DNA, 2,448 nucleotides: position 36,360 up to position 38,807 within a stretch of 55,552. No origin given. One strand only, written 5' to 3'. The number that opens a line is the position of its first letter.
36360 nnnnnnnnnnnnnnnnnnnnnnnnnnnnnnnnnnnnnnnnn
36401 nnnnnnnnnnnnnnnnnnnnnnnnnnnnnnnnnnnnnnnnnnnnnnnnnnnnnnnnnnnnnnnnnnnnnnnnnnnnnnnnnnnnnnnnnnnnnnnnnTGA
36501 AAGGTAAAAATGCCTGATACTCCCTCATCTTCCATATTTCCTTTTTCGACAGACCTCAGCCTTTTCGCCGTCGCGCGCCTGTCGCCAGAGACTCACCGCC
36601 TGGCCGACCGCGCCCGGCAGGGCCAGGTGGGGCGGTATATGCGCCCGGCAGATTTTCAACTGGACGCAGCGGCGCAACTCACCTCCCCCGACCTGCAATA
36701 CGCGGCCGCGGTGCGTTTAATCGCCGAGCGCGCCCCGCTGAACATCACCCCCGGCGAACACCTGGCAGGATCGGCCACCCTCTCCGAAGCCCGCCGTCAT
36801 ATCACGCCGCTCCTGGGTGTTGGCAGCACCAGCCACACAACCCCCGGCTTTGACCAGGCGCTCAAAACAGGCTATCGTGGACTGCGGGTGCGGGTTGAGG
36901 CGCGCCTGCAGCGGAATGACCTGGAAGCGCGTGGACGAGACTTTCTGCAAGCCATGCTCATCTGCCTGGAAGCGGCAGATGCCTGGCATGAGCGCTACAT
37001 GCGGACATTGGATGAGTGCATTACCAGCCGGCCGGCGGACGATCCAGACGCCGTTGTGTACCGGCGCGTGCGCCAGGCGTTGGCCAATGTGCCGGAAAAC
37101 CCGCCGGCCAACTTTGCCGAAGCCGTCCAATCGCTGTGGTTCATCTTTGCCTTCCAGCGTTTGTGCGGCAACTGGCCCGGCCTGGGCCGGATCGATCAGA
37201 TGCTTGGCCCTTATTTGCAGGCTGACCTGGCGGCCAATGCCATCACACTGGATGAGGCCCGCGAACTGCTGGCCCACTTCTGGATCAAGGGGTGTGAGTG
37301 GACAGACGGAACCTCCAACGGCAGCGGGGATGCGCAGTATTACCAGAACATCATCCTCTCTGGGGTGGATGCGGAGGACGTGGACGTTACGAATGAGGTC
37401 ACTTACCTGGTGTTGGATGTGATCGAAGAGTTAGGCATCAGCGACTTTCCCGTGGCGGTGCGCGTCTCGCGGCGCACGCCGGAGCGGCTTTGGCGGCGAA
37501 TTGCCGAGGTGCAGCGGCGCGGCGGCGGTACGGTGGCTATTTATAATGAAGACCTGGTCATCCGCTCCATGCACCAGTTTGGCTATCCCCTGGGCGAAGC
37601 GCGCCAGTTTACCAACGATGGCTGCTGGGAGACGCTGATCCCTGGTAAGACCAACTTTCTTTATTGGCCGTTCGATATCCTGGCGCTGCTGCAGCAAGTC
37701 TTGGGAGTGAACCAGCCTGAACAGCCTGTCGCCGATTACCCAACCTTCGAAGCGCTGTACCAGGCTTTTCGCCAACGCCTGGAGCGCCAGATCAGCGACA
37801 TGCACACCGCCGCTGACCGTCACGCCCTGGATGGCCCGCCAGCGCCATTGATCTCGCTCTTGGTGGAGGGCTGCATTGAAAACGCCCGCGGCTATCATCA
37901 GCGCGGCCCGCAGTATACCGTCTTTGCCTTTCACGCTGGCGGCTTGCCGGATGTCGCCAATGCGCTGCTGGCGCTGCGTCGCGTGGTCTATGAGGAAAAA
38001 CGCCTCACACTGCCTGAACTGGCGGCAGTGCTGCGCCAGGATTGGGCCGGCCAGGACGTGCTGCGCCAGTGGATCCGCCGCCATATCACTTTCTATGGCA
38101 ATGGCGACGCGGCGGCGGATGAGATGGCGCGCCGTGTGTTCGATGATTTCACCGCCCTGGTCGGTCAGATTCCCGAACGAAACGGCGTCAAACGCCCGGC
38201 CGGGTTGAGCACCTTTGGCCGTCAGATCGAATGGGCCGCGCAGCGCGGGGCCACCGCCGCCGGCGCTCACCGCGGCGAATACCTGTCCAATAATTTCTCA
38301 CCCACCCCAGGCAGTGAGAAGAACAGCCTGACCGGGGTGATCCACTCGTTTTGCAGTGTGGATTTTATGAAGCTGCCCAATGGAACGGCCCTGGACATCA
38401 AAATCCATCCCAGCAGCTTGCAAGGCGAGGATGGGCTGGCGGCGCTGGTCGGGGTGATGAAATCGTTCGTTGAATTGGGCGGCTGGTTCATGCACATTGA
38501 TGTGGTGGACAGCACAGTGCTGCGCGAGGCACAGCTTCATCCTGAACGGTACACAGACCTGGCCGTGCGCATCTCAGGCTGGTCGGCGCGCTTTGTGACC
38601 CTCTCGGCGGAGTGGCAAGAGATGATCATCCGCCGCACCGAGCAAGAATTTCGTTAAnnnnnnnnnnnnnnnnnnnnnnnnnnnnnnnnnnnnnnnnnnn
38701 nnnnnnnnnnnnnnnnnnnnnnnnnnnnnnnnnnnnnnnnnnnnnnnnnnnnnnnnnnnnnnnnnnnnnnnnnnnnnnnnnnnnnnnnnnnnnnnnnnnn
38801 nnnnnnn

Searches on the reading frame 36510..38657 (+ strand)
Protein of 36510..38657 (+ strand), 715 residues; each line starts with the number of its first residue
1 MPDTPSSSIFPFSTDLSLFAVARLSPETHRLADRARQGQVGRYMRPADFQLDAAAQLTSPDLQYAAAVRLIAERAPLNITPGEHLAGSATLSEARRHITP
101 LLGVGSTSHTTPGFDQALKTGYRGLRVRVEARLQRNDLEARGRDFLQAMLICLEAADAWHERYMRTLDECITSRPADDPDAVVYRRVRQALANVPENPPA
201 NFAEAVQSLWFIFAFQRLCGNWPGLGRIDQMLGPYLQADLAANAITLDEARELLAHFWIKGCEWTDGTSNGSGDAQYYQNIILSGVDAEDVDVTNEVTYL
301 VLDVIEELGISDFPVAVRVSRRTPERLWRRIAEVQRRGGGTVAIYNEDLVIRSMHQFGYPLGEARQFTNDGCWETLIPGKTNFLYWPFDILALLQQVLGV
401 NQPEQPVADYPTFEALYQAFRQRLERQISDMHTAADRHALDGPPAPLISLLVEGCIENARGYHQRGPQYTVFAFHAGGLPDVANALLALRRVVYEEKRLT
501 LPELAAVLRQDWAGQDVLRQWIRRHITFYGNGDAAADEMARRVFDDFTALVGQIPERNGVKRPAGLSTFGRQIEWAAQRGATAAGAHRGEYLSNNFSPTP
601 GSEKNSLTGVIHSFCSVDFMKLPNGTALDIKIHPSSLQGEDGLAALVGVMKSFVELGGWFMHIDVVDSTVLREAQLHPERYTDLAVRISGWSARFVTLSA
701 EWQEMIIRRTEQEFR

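Call 12: search_protein_families(library=pfam, proteins=[window:36510-38657:+], max_evalue=0.001)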
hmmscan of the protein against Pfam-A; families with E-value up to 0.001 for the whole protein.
window:36510-38657:+ (715 aa): 2 families
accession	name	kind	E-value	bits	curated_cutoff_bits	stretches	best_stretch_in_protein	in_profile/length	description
PF02901.20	PFL-like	-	9e-91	305.9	24.3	1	104-570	154-641/647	Pyruvate formate lyase-like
PF01228.26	Gly_radical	-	1.1e-18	68.1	22.2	1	593-696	2-106/106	Glycine radical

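Call 69: search_protein_families(library=ncbifam, proteins=[window:36510-38657:+], max_evalue=0.00001)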
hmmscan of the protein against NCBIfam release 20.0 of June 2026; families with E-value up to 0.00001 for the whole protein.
window:36510-38657:+ (715 aa): 12 families
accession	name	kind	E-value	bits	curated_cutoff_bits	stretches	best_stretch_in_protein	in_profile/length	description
TIGR01774.1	PFL2-3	subfamily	1.2e-91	308.2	678.2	1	108-712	156-784/786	formate C-acetyltransferase/glycerol dehydratase family glycyl radical enzyme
NF043068.1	glycl_HYPD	equivalog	8.3e-88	295.3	1100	1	112-714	157-784/784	trans-4-hydroxy-L-proline dehydratase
NF048011.1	SfplDhtHpsGDes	equivalog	3.2e-74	250.7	1000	1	113-713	189-820/821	(2S)-3-sulfopropanediol dehydratase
NF007437.0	PRK09983.1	equivalog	1.4e-70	238.3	1109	1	109-712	156-763/765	formate C-acetyltransferase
NF048009.1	SfplDhtHpfGKleb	equivalog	2.6e-67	227.6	1000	2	407-714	509-824/824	(2S)-3-sulfopropanediol dehydratase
TIGR04394.1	choline_CutC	equivalog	7.9e-66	223.1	1050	1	108-710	158-784/789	choline trimethylamine-lyase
NF033718.1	indole_decarb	equivalog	4.3e-50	170.8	1100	2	529-712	683-866/868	indoleacetate decarboxylase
NF033715.1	glycyl_HPDL_Lrg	equivalog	2.2e-44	151.5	1150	2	565-713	755-900/901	4-hydroxyphenylacetate decarboxylase large subunit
TIGR01255.1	pyr_form_ly_1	equivalog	2.7e-19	69.1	994.2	1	529-712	551-741/744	formate C-acetyltransferase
NF038360.1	rad_fix_GrcA3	exception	9.5e-14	51.2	158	1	644-711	7-74/78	autonomous glycyl radical cofactor GrcA3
NF008341.1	PRK11127.1-1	equivalog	1.4e-09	37.8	145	1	657-710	22-75/80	autonomous glycyl radical cofactor GrcA2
TIGR04365.1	spare_glycyl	equivalog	3e-08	34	170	1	657-710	68-121/126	autonomous glycyl radical cofactor GrcA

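Call 82: find_homologous_proteins(query=window:36510-38657:+, max_evalue=1e-30)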
Query window:36510-38657:+ (715 aa): 1672 proteins with E <= 1e-30 among 8000 candidates; the best 120 are listed.
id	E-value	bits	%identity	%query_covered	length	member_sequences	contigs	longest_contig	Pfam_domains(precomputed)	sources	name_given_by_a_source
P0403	0.0e+0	1642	100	100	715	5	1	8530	PF02901.21,PF01228.27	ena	-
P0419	0.0e+0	1031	65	97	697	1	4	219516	PF02901.21,PF01228.27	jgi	jgi:pyruvate-formate lyase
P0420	0.0e+0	1011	65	97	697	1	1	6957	PF02901.21,PF01228.27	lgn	-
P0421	2.6e-293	993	63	97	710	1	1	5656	PF02901.21,PF01228.27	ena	-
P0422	9.6e-288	974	62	99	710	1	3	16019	PF02901.21,PF01228.27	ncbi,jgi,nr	ncbi:MAG: hypothetical protein FJZ90_00795 [Chloroflexi bacterium]|nr:hypothetical protein [Chlorofl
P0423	9.7e-284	961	63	97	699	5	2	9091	PF02901.21,PF01228.27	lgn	-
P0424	2.5e-282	957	62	96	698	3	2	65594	PF02901.21,PF01228.27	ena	-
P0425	9.8e-281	951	61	97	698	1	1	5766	PF02901.21,PF01228.27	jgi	jgi:formate C-acetyltransferase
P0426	1.3e-279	948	61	97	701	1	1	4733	PF02901.21,PF01228.27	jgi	-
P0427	6.8e-278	942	61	97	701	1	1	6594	PF02901.21,PF01228.27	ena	-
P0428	6.5e-273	925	59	97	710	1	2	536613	PF02901.21,PF01228.27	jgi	jgi:formate C-acetyltransferase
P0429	1.2e-272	925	60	95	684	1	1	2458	PF02901.21,PF01228.27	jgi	-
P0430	8.1e-271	919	59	97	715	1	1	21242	PF02901.21,PF01228.27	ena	-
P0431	1.3e-270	918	60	97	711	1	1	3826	PF02901.21,PF01228.27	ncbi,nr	ncbi:MAG: hypothetical protein JXA74_03585 [Anaerolineae bacterium]|nr:hypothetical protein [Anaerol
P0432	1.5e-270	918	60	97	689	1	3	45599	PF02901.21,PF01228.27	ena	-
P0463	1.9e-262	891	58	97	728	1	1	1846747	PF02901.21,PF01228.27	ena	-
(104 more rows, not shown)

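Call 83: find_encoding_contigs(protein=P0428, flank=8000, max_places=1)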
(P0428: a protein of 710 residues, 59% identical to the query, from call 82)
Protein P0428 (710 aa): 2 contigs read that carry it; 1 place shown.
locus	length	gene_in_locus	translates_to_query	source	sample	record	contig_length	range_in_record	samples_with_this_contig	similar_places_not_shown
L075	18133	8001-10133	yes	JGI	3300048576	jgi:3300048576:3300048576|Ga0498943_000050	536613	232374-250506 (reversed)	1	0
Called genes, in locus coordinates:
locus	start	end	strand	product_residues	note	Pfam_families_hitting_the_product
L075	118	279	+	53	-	-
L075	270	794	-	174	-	-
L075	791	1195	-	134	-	-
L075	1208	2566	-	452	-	PF00482:T2SSF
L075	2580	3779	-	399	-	PF00482:T2SSF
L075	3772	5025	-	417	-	PF00437:T2SSE, PF13191:AAA_16 (faint), PF13401:AAA_22 (faint)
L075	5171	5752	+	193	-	PF04542:Sigma70_r2 (weak), PF08281:Sigma70_r4_2, PF04545:Sigma70_r4 (weak)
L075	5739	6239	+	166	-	-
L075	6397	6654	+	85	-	-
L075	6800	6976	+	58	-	-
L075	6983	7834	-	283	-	PF12833:HTH_18, PF00165:HTH_AraC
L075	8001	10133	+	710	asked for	PF02901:PFL-like, PF01228:Gly_radical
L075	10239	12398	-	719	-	PF12439:GDE_N, PF12899:Glyco_hydro_100 (faint), PF06202:GDE_C, PF22422:MGH1-like_GH (faint)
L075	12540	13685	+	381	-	PF01408:GFO_IDH_MocA, PF02894:GFO_IDH_MocA_C, PF22725:GFO_IDH_MocA_C3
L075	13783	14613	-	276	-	PF02311:AraC_binding (weak), PF00165:HTH_AraC (weak), PF12833:HTH_18, PF00165:HTH_AraC (weak)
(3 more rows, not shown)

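Call 84: find_encoding_contigs(protein=P0463, flank=8000, max_places=1)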
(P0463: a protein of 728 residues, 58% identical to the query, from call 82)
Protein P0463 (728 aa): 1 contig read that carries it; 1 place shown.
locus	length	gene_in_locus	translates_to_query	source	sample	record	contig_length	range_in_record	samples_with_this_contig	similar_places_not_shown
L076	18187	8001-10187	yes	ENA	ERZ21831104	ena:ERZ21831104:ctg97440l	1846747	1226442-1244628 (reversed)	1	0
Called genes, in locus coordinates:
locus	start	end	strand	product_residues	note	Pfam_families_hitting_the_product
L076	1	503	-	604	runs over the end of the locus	PF05228:CHASE4, PF00672:HAMP (faint), PF08448:PAS_4, PF01740:STAS, PF13466:STAS_2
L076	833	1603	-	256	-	PF13860:FlgD_ig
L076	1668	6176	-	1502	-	PF17161:DUF5123 (faint), PF00404:Dockerin_1 (weak), PF13860:FlgD_ig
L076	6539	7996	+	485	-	PF00884:Sulfatase, PF02995:DUF229 (weak), PF16347:SGSH_C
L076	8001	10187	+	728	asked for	PF02901:PFL-like, PF01228:Gly_radical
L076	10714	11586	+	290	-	PF00440:TetR_N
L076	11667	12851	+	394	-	PF00753:Lactamase_B (weak), PF13483:Lactamase_B_3, PF12706:Lactamase_B_2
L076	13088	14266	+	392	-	PF01408:GFO_IDH_MocA, PF22685:Gal80p_C-like (faint), PF22725:GFO_IDH_MocA_C3, PF02894:GFO_IDH_MocA_C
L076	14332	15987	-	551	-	-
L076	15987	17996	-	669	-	PF13231:PMT_2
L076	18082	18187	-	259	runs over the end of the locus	PF13489:Methyltransf_23, PF13847:Methyltransf_31, PF08241:Methyltransf_11, PF08242:Methyltransf_12, PF13649:Methyltransf_25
